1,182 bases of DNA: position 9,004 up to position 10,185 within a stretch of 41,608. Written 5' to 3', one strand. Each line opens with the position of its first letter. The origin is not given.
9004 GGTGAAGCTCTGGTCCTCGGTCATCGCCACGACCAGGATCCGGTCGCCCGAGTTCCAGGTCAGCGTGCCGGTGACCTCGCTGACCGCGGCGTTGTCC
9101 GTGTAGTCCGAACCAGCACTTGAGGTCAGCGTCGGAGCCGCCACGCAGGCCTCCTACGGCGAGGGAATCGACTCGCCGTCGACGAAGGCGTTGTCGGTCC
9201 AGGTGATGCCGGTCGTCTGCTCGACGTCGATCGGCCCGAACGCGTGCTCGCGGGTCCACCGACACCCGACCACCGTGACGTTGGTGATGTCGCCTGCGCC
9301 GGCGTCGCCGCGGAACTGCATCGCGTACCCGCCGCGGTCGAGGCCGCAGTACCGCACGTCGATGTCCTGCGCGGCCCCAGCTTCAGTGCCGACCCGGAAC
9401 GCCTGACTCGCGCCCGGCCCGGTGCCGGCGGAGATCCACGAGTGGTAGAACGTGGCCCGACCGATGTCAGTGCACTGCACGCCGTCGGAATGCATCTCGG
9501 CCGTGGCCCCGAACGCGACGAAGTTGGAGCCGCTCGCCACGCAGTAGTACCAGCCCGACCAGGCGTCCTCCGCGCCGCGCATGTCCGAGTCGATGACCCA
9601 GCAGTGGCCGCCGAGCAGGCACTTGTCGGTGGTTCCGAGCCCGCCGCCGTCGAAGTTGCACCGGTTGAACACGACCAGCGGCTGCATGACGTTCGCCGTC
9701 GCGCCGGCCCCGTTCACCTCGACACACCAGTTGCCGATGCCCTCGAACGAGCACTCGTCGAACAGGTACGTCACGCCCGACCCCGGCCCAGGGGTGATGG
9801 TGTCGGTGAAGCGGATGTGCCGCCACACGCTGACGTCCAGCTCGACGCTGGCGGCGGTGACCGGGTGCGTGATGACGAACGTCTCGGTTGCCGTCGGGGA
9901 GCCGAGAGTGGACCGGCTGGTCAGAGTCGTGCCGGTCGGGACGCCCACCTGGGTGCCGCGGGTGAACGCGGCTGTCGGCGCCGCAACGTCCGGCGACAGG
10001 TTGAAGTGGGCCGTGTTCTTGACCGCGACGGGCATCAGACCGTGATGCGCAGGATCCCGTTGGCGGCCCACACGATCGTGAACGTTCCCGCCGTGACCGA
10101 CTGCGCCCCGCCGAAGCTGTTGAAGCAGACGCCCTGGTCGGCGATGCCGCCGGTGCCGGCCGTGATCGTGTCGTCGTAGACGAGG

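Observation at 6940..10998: Fibre, beta-helix and DUF4082-like genes sit inside the head-to-neck module, while the tail-tip module is minimal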

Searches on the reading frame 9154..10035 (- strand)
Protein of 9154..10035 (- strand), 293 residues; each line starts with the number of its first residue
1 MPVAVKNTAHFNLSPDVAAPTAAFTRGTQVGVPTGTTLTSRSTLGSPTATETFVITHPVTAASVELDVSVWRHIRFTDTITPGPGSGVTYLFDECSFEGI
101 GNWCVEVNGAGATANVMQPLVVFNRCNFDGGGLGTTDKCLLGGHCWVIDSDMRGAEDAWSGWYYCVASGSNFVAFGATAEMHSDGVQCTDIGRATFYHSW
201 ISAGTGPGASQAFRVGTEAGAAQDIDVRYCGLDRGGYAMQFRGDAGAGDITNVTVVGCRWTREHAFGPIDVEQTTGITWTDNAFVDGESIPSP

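Call 10: search_protein_families(library=pfam, proteins=[window:9154-10035:-], max_evalue=0.1)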
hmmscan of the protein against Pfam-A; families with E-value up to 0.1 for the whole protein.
window:9154-10035:- (293 aa): 0 families

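Call 11: search_protein_families(library=phrogs, proteins=[window:9154-10035:-], max_evalue=0.01)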
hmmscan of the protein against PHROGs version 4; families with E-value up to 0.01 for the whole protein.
window:9154-10035:- (293 aa): 0 families

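Call 19: search_dna_similar(query=window:9154-10035:-, collection=phages, mode=protein, max_rows=25, max_evalue=0.001)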
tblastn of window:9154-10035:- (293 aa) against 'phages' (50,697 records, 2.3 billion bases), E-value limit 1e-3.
No match.

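Call 21: find_homologous_proteins(query=window:9154-10035:-, max_evalue=0.001)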
Query window:9154-10035:- (293 aa): 75 proteins with E <= 0.001 among 2203 candidates.
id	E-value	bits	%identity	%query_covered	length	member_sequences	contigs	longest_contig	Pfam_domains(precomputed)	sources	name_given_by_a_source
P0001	3.2e-174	596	86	100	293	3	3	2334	-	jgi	jgi:hypothetical protein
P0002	1.4e-172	591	87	100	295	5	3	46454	-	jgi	jgi:hypothetical protein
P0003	2.2e-164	564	84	100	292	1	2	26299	-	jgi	jgi:hypothetical protein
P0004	8.3e-151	520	79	96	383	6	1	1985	-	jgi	jgi:hypothetical protein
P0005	1.8e-147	509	78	94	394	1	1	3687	-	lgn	-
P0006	1.2e-145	503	76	100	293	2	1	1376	-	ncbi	-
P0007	2.6e-145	501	75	97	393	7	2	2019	-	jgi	jgi:hypothetical protein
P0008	3.9e-142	491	78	93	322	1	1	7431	-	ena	-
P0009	3.8e-133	462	75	94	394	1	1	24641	-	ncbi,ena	-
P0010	5.6e-133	461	73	96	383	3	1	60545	-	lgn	-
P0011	1.0e-131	457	74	96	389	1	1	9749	-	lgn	-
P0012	1.5e-131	456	73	94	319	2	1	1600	-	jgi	jgi:hypothetical protein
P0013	2.7e-130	452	65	100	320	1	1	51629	-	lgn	-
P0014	4.3e-130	452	65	100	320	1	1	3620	-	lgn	-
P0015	6.6e-129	448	73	94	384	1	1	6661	-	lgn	-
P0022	4.4e-120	419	67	94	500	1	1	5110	-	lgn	-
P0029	2.5e-107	377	63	90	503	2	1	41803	-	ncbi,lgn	-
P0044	3.5e-77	278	51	95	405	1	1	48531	-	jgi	jgi:hypothetical protein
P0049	1.3e-74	269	51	94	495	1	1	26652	PF26209.2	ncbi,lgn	-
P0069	1.6e-61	226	45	96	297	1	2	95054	-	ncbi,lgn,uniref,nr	ncbi:hypothetical protein Ait01nite_089460 [Actinoplanes italicus]|uniref:Pectinesterase n=1 Tax=Act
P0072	1.8e-59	220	44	93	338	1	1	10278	PF18454.8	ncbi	-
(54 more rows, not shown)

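Call 22: find_encoding_contigs(protein=P0002, flank=10000, max_places=2)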
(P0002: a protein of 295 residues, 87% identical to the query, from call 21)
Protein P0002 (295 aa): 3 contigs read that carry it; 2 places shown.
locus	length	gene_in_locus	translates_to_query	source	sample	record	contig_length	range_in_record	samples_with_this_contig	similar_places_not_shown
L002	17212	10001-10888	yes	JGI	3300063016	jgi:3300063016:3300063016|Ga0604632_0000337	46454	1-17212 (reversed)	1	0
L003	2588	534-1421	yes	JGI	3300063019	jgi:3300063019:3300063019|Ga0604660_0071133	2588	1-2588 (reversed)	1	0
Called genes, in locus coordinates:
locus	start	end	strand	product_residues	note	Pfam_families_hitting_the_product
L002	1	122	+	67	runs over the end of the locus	-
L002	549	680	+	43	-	-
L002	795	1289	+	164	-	-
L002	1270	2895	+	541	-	-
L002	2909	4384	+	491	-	PF05133:SPP1_portal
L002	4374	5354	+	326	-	-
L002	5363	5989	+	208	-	-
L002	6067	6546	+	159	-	PF13392:HNH_3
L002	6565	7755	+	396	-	PF17236:SU10_MCP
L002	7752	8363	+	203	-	-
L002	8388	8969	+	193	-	-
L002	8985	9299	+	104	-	-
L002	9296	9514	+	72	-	-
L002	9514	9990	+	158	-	-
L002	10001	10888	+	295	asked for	-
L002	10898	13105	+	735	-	PF13313:DUF4082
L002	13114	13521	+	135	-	PF19586:DUF6093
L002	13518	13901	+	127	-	-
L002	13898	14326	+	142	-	-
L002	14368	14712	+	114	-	-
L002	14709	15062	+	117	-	-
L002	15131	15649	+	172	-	PF13392:HNH_3 (weak)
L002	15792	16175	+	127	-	PF25595:Phage_TTP_16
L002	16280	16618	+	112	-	-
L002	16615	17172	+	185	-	-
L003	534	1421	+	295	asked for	-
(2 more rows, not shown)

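Call 23: find_encoding_contigs(protein=P0069, flank=10000, max_places=2)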
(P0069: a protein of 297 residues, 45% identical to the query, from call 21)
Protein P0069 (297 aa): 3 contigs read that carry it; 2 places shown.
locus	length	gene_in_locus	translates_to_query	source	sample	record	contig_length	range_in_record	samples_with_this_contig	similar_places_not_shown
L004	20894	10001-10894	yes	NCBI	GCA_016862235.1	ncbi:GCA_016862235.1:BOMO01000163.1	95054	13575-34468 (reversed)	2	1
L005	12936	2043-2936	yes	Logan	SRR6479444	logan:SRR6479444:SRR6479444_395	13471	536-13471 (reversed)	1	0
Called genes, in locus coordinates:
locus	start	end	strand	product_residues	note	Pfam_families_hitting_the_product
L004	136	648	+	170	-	PF05119:Terminase_4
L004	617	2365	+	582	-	PF03354:TerL_ATPase, PF20441:TerL_nuclease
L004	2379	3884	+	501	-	PF05133:SPP1_portal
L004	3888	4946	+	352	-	PF25310:VG15 (weak)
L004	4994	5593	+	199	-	-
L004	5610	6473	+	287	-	PF25209:Phage_capsid_4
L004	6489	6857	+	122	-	-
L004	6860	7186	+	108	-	-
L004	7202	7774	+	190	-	-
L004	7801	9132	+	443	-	-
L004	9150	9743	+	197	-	-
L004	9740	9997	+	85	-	-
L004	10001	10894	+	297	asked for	-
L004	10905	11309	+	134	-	PF19586:DUF6093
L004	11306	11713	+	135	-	-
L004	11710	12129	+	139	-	-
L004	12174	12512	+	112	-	-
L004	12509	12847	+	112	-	-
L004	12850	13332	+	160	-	PF25595:Phage_TTP_16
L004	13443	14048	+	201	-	-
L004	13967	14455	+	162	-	-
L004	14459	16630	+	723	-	-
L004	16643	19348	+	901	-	-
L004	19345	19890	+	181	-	-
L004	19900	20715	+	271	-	-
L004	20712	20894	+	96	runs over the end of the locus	-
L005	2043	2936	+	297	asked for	-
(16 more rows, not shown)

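Call 24: search_solved_structures(query=window:9154-10035:-, max_evalue=1)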
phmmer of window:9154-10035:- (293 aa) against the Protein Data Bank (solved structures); distinct sequences matched with E-value up to 1: 0.

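Call 34: predict_structure(alignment_id=A1)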
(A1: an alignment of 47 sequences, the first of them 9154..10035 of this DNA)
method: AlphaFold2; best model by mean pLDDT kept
length: 293 residues; sequences in the alignment: 47
mean_pLDDT: 93.0   pTM: 0.91
mean pLDDT of the five models: 93.0, 92.9, 92.6, 92.5, 91.8
residues with pLDDT >= 90: 257; 70-90: 20; 50-70: 3; < 50: 13
segments of 3 or more residues with pLDDT < 50: 1-13
pLDDT, mean of each block of 10 residues (from residue 1): 34 70 98 98 97 98 98 97 97 94 94 96 98 87 98 96 98 93 94 97 94 96 98 97 92 98 96 97 98 95
secondary structure, 60 per line:
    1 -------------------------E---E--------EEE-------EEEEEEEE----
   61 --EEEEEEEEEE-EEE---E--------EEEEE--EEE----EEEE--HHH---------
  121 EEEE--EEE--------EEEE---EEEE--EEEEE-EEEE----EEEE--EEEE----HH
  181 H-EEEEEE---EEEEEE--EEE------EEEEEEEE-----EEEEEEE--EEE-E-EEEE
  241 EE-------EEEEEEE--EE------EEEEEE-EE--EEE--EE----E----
elements in order: E39-41 E49-56 E63-72 E74-76 E89-93 E96-98 E103-106 E121-124 E127-129 E138-141 E145-148 E151-155 E157-160 E165-168 E171-174 E183-188 E192-197 E200-202 E209-216 E222-228 E231-233 E237-242 E250-256 E267-272 E278-280

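Call 38: fold_search(model_id=the predicted structure, library=pdb)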
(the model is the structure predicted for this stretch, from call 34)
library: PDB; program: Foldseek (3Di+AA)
matches with E <= 10: 281; with E <= 0.001: 2
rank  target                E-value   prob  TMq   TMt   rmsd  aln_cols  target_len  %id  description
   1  2pyg_B                4.1e-04  0.96  0.22  0.19  11.8       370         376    9  Azotobacter vinelandii Mannuronan C-5 epimerase AlgE4 A-module (released 2008-05-27)
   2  2pyg_A                6.1e-04  0.93  0.22  0.20  11.4       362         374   10  Azotobacter vinelandii Mannuronan C-5 epimerase AlgE4 A-module (released 2008-05-27)
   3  2pyh_B                2.2e-03  0.57  0.19  0.17  12.4       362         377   11  Azotobacter vinelandii Mannuronan C-5 epimerase AlgE4 A-module complexed with mannuronan trisaccharide (released 2008-05-27)
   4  2xty_B                4.8e-03  0.69  0.20  0.25  11.9       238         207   13  Structure of QnrB1 (R167E-Trypsin Treated), a plasmid-mediated fluoroquinolone resistance protein (released 2010-10-27)
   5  6fls_A                7.7e-03  0.93  0.26  0.33   8.9       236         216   13  Pentapeptide repeat family protein from Clostridium botulinum (released 2018-08-15)
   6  4mxn_C                8.1e-03  0.33  0.17  0.20  11.8       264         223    9  Crystal structure of a putative glycosyl hydrolase (PARMER_00599) from Parabacteroides merdae ATCC 43184 at 1.95 A res (released 2013-10-23)
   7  9ozl_C                9.3e-03  0.80  0.28  0.25  10.9       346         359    7  Crystal structure of the polysaccharide lyase RbmB from Vibrio cholerae (released 2026-03-11)
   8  1k5c                  1.1e-02  0.30  0.18  0.17  13.9       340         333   12  Endopolygalacturonase I from Stereum purpureum at 0.96 A resolution (released 2002-06-05)
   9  6k0s_A                1.2e-02  0.38  0.19  0.12  12.7       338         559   10  Catalytic domain of GH87 alpha-1,3-glucanase D1069A in complex with nigerose (released 2019-12-25)
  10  4mxn_D                1.2e-02  0.92  0.25  0.32  10.9       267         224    9  Crystal structure of a putative glycosyl hydrolase (PARMER_00599) from Parabacteroides merdae ATCC 43184 at 1.95 A res (released 2013-10-23)
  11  6kvh                  1.3e-02  0.96  0.35  0.32   9.9       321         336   12  The mutant crystal structure of endo-polygalacturonase (T284A) from Talaromyces leycettanus JCM 12802 (released 2020-09-09)
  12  4mxn_B                1.4e-02  0.33  0.17  0.20  11.7       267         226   10  Crystal structure of a putative glycosyl hydrolase (PARMER_00599) from Parabacteroides merdae ATCC 43184 at 1.95 A res (released 2013-10-23)
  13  6w4q_A                1.4e-02  0.94  0.33  0.15   9.2       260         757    9  Crystal structure of full-length tailspike protein 2 (TSP2, ORF211) ) from Escherichia coli O157:H7 bacteriophage CAB1 (released 2021-01-20)
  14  2xty_A                1.6e-02  0.41  0.19  0.23  11.2       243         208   12  Structure of QnrB1 (R167E-Trypsin Treated), a plasmid-mediated fluoroquinolone resistance protein (released 2010-10-27)
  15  5w6p_F                1.7e-02  0.84  0.29  0.14  11.5       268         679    8  Crystal structure of Bacteriophage CBA120 tailspike protein 2 enzymatically active domain (TSP2dN, orf211) (released 2018-10-24)
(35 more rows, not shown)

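Call 39: search_solved_structures(query=A1, max_evalue=10, show_alignments=3)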
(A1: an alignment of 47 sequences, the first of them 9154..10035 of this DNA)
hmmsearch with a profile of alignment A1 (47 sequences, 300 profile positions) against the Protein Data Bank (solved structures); distinct sequences matched with E-value up to 10: 0.

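Call 41: search_protein_families(library=pfam, proteins=[P0049, P0072, P0029, P0010, P0044, P0022], max_evalue=0.01)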
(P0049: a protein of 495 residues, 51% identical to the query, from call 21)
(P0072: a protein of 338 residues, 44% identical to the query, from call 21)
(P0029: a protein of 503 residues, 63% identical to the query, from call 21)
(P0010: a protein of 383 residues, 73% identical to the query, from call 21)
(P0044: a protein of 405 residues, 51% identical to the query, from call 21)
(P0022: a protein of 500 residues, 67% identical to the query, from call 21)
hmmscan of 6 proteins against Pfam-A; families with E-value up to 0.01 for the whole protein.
P0049 (495 aa): 0 families

P0072 (338 aa): 1 family
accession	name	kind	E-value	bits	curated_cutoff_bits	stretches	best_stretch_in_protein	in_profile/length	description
PF18454.7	Mtd_N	-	9.6e-10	38.7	26.3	1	4-41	2-37/37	Major tropism determinant N-terminal domain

P0029 (503 aa): 1 family
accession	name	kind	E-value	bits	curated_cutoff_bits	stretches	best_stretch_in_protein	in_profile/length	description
PF23140.1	Gp80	-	0.00023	21.9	27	0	34-103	47-122/128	Podophage GP4 fiber I protein gp80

P0010 (383 aa): 0 families

P0044 (405 aa): 1 family
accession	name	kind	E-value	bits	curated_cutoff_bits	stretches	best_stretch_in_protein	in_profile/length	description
PF23140.1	Gp80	-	0.0015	19.3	27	1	32-104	45-122/128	Podophage GP4 fiber I protein gp80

P0022 (500 aa): 1 family
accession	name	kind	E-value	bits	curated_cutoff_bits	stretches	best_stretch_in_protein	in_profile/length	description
PF23140.1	Gp80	-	0.00045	21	27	1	24-106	38-125/128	Podophage GP4 fiber I protein gp80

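Call 42: fold_search(model_id=the predicted structure, library=viral)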
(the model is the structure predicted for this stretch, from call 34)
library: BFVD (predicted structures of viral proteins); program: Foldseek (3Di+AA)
matches with E <= 10: 478; with E <= 0.001: 4
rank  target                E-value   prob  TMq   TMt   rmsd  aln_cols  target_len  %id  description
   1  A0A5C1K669            3.8e-06  1.00  0.57  0.50   9.3       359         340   14  (no name in the UniProt tables at hand)
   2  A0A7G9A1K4            1.5e-04  1.00  0.35  0.12  11.2       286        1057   12  (no name in the UniProt tables at hand)
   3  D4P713                6.5e-04  0.97  0.29  0.20  12.0       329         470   11  (no name in the UniProt tables at hand)
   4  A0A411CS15            9.9e-04  1.00  0.37  0.23   9.8       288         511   10  (no name in the UniProt tables at hand)
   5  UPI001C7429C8         1.2e-03  1.00  0.41  0.45   7.0       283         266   11  (no name look-up for this kind of identifier)
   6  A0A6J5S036            1.4e-03  1.00  0.38  0.23  12.5       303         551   16  Pectate lyase superfamily protein [uncultured Caudovirales phage]
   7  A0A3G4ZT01            1.6e-03  1.00  0.40  0.29   9.0       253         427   10  Right handed beta helix domain-containing protein [Edafosvirus sp.]
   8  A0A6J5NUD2            2.0e-03  0.98  0.30  0.19  11.4       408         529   10  Right handed beta helix domain-containing protein [uncultured Caudovirales phage]
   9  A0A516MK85            2.5e-03  0.98  0.32  0.17   9.3       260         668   15  (no name in the UniProt tables at hand)
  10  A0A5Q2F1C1            4.2e-03  0.97  0.31  0.14  14.0       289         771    9  Unclassified maturation protein [Klebsiella phage UPM 2146]
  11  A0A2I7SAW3            4.2e-03  0.77  0.22  0.10  13.8       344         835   10  (no name in the UniProt tables at hand)
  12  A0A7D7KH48            4.8e-03  1.00  0.39  0.21   8.8       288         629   10  Uncharacterized protein [Alteromonas phage ZP6]
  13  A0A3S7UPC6            5.1e-03  1.00  0.45  0.26   7.4       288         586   12  (no name in the UniProt tables at hand)
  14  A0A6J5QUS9            5.1e-03  1.00  0.39  0.19   7.9       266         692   10  Pectate lyase superfamily protein [uncultured Caudovirales phage]
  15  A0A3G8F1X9            5.1e-03  0.54  0.22  0.10  14.8       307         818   12  Tail spike [Pectobacterium phage Arno160]
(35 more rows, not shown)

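Call 69: search_protein_families(library=phrogs, proteins=[L002:13114-13521:+, L002:8388-8969:+, L004:7202-7774:+], max_evalue=0.01)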
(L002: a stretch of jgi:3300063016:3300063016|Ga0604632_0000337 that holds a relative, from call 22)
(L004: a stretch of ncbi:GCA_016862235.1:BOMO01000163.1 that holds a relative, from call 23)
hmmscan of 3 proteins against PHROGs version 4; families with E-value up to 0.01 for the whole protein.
L002:13114-13521:+ (135 aa): 1 family
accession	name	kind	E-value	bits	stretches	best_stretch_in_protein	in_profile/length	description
phrog_13779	-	unknown function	5e-19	69.4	1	7-130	7-133/139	-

L002:8388-8969:+ (193 aa): 1 family
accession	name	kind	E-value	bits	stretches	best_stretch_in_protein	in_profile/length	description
phrog_442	-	connector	2e-22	80.8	1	2-179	84-257/270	head-tail adaptor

L004:7202-7774:+ (190 aa): 1 family
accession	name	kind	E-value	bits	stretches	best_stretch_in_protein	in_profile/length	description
phrog_442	-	connector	2.1e-15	57.8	1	2-179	84-259/270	head-tail adaptor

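Call 80: search_protein_families(library=ncbifam, proteins=[window:9154-10035:-], max_evalue=0.1)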
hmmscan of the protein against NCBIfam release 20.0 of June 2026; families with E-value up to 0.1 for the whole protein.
window:9154-10035:- (293 aa): 0 families

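Call 107: search_protein_families(library=pfam, proteins=[L004:7801-9132:+], max_evalue=0.01)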
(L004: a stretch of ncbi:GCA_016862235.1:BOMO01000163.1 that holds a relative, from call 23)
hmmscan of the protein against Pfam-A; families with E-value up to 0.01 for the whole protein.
L004:7801-9132:+ (443 aa): 0 families
